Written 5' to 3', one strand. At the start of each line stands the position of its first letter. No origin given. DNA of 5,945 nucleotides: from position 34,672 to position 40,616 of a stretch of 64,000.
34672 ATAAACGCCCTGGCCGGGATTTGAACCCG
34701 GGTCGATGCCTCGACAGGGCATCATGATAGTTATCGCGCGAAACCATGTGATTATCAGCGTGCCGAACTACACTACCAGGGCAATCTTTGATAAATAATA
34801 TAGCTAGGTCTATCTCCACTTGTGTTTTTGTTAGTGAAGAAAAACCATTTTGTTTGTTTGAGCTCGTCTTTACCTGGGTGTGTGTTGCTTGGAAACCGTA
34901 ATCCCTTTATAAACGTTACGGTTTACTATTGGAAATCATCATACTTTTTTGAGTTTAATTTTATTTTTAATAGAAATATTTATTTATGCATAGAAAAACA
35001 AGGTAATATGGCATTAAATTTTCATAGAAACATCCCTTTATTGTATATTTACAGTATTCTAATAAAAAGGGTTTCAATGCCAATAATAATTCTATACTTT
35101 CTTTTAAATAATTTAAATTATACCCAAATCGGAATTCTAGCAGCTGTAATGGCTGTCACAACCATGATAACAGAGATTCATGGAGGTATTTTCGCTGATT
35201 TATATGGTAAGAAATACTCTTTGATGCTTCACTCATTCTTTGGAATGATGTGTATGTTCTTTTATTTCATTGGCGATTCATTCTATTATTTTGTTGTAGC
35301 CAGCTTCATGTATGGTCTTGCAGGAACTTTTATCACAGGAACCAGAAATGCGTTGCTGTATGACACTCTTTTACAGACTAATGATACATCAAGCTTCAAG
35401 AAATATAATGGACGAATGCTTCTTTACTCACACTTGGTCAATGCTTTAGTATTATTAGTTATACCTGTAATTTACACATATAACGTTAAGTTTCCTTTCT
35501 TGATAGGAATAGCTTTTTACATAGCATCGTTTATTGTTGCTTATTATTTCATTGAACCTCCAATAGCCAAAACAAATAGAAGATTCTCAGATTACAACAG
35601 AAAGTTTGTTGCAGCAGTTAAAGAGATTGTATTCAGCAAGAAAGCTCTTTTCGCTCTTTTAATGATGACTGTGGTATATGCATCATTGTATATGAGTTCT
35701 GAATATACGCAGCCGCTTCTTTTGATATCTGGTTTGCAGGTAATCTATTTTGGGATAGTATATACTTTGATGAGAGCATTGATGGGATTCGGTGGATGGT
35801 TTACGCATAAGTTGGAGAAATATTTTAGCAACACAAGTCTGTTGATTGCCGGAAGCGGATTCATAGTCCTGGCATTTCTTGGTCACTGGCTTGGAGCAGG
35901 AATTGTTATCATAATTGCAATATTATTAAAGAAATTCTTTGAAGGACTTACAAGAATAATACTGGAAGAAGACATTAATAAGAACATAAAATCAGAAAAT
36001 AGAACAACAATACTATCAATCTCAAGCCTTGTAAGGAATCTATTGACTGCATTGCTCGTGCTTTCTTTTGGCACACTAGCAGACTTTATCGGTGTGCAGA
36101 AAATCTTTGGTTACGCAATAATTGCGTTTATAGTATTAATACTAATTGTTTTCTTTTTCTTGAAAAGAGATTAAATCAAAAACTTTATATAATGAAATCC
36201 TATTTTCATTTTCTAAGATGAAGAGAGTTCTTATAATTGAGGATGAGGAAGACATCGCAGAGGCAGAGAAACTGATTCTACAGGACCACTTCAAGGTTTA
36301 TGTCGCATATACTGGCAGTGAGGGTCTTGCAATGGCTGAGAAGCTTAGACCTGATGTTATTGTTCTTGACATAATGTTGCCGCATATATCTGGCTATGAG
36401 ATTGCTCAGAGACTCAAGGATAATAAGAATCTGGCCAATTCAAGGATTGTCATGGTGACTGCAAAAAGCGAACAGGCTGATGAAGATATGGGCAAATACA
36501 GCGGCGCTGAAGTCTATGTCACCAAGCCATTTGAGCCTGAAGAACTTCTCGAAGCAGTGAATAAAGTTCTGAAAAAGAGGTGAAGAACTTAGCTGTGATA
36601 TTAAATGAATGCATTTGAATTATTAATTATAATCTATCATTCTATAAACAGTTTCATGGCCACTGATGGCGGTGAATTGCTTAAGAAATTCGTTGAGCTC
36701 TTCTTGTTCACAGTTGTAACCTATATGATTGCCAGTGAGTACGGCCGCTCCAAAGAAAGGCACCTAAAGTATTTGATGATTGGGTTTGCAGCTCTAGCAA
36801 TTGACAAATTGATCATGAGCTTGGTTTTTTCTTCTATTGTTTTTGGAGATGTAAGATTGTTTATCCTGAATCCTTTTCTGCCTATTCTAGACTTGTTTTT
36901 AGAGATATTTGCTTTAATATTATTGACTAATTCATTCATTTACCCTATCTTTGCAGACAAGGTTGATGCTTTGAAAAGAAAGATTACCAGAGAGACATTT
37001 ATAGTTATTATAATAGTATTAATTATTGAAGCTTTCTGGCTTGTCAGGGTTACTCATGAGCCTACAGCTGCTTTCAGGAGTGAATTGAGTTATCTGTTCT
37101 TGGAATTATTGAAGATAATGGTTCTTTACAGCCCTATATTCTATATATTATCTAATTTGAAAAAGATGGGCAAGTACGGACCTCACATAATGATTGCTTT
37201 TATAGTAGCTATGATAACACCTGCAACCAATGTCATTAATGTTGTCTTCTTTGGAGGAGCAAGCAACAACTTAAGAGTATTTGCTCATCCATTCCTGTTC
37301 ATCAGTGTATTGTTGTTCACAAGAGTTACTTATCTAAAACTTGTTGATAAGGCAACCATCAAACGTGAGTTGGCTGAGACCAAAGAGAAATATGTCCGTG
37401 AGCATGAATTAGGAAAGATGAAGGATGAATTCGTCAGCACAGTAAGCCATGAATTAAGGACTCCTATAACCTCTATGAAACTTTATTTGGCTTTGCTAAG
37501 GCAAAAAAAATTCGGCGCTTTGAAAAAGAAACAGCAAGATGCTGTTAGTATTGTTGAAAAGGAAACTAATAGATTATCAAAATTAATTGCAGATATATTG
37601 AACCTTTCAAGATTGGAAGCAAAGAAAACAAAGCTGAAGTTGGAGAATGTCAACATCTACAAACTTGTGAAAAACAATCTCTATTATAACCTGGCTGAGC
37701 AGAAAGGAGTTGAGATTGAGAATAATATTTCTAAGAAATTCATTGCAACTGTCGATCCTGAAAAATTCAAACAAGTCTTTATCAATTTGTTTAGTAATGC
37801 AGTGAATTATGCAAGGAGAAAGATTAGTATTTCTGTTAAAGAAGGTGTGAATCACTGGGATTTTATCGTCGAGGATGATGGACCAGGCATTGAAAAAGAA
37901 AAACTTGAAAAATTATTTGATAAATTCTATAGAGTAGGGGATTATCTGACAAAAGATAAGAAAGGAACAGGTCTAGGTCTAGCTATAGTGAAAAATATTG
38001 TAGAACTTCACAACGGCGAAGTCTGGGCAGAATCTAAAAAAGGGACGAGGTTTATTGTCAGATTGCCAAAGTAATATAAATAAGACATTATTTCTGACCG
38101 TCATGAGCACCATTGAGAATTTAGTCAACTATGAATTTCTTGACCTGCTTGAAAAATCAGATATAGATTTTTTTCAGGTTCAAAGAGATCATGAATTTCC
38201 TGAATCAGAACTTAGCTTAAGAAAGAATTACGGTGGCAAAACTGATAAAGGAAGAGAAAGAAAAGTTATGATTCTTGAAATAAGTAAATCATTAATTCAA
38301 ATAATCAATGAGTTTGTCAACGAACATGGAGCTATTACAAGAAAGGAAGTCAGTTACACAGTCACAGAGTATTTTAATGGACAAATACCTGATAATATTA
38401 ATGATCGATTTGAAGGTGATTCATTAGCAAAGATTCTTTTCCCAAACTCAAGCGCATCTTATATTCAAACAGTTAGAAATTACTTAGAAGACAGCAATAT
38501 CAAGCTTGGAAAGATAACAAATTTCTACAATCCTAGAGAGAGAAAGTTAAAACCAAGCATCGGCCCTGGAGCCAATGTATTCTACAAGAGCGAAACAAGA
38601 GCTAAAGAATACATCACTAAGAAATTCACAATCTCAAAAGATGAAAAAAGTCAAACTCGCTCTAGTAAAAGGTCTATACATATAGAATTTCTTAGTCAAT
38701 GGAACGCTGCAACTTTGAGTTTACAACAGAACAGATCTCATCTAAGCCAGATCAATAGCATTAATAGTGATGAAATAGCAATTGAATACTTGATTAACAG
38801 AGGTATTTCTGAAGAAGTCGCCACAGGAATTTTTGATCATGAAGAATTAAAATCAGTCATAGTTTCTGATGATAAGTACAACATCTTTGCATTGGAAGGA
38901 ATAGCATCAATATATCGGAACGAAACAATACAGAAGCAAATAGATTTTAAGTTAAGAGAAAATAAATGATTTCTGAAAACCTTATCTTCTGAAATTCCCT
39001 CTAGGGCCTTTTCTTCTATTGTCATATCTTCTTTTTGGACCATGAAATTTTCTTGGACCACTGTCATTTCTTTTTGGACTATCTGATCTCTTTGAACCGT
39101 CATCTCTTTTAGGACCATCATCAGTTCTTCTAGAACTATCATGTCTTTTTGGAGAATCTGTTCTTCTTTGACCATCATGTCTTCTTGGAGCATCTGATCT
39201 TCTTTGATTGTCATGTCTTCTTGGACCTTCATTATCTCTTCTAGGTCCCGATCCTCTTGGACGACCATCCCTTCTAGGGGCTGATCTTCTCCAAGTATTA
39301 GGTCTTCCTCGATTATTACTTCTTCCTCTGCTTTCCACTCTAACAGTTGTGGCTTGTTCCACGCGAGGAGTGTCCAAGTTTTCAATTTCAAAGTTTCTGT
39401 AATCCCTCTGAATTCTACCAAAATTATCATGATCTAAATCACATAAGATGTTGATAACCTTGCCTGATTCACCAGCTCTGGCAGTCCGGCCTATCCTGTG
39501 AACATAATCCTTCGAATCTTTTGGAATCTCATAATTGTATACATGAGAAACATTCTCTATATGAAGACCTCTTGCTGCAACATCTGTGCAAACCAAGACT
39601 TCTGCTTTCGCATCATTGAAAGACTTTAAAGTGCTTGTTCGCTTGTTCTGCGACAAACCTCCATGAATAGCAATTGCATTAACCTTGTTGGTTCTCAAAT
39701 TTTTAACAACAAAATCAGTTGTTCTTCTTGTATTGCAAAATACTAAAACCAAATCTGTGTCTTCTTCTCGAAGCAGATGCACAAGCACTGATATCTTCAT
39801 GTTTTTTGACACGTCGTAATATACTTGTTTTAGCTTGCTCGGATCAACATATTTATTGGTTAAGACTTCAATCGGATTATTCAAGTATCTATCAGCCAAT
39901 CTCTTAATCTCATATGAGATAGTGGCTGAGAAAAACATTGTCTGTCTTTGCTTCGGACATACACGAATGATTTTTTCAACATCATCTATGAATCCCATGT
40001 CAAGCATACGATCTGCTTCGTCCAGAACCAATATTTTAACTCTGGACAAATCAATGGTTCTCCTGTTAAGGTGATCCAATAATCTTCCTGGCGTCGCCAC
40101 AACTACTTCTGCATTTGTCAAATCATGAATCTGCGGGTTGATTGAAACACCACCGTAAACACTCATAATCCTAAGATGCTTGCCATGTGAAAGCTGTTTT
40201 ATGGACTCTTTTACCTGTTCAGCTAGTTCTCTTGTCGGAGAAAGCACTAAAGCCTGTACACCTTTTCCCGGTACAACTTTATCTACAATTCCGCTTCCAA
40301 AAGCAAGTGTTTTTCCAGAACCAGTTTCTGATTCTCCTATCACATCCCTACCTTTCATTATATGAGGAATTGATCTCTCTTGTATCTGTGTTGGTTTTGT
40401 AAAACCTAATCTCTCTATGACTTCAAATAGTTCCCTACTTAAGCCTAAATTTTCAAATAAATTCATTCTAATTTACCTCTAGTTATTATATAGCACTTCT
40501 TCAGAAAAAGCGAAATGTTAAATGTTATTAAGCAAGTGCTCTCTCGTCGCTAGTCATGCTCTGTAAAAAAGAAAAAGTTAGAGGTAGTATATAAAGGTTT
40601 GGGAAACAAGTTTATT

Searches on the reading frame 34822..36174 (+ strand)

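Call 59: search_protein_families(library=pfam, proteins=[window:34822-36174:+], max_evalue=0.001)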
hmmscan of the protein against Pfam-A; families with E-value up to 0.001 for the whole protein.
window:34822-36174:+ (450 aa): 1 family
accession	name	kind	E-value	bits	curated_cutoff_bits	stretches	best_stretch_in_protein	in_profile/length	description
PF07690.21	MFS_1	-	2.6e-19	69.8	33.4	1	75-411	5-345/347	Major Facilitator Superfamily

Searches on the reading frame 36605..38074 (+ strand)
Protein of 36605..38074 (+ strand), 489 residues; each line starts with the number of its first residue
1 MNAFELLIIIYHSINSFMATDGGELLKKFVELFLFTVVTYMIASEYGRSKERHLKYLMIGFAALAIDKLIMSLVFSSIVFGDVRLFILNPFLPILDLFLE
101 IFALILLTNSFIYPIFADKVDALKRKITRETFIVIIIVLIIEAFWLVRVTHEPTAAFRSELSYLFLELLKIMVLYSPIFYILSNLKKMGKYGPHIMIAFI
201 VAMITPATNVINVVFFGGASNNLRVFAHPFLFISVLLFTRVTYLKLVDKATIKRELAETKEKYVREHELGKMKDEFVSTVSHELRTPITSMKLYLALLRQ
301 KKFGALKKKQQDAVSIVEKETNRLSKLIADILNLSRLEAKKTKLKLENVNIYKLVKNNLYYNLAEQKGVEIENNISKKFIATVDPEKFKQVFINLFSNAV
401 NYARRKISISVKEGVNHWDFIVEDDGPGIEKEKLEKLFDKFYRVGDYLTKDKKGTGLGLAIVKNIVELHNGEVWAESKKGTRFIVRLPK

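Call 60: search_protein_families(library=pfam, proteins=[window:36605-38074:+], max_evalue=0.001)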
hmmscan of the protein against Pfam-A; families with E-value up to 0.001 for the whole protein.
window:36605-38074:+ (489 aa): 2 families
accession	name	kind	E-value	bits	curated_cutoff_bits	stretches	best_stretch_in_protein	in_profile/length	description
PF02518.31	HATPase_c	-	2.6e-28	99.1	26.4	1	384-488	2-108/111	Histidine kinase-, DNA gyrase B-, and HSP90-like ATPase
PF00512.31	HisKA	-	2.4e-19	69.6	26.9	1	272-339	1-65/66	His Kinase A (phospho-acceptor) domain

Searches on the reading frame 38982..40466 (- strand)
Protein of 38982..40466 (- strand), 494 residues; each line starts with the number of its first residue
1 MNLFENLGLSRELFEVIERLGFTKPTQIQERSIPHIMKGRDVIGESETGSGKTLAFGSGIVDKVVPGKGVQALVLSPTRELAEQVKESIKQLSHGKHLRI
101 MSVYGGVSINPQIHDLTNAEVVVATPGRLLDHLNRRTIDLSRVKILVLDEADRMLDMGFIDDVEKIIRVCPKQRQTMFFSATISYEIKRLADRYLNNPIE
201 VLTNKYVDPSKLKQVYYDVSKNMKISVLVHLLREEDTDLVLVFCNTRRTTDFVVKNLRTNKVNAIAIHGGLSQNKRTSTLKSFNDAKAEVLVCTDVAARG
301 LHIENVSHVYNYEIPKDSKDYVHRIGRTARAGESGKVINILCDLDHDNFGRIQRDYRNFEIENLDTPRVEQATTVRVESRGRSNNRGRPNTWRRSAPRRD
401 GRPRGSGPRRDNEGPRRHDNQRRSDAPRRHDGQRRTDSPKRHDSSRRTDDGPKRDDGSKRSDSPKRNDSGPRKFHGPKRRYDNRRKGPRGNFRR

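Call 60: search_protein_families(library=pfam, proteins=[window:38982-40466:-], max_evalue=0.001)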
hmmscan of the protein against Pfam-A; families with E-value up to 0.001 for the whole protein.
window:38982-40466:- (494 aa): 3 families
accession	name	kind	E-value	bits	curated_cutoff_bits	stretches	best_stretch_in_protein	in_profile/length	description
PF00270.35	DEAD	-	2.3e-51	174.3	26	1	26-189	1-166/167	DEAD/DEAH box helicase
PF00271.37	Helicase_C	-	5e-32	110.9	23.5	1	224-332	2-110/110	Helicase conserved C-terminal domain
PF04851.21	ResIII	-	4.1e-10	40.2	22.5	1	40-183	24-162/164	Type III restriction enzyme, res subunit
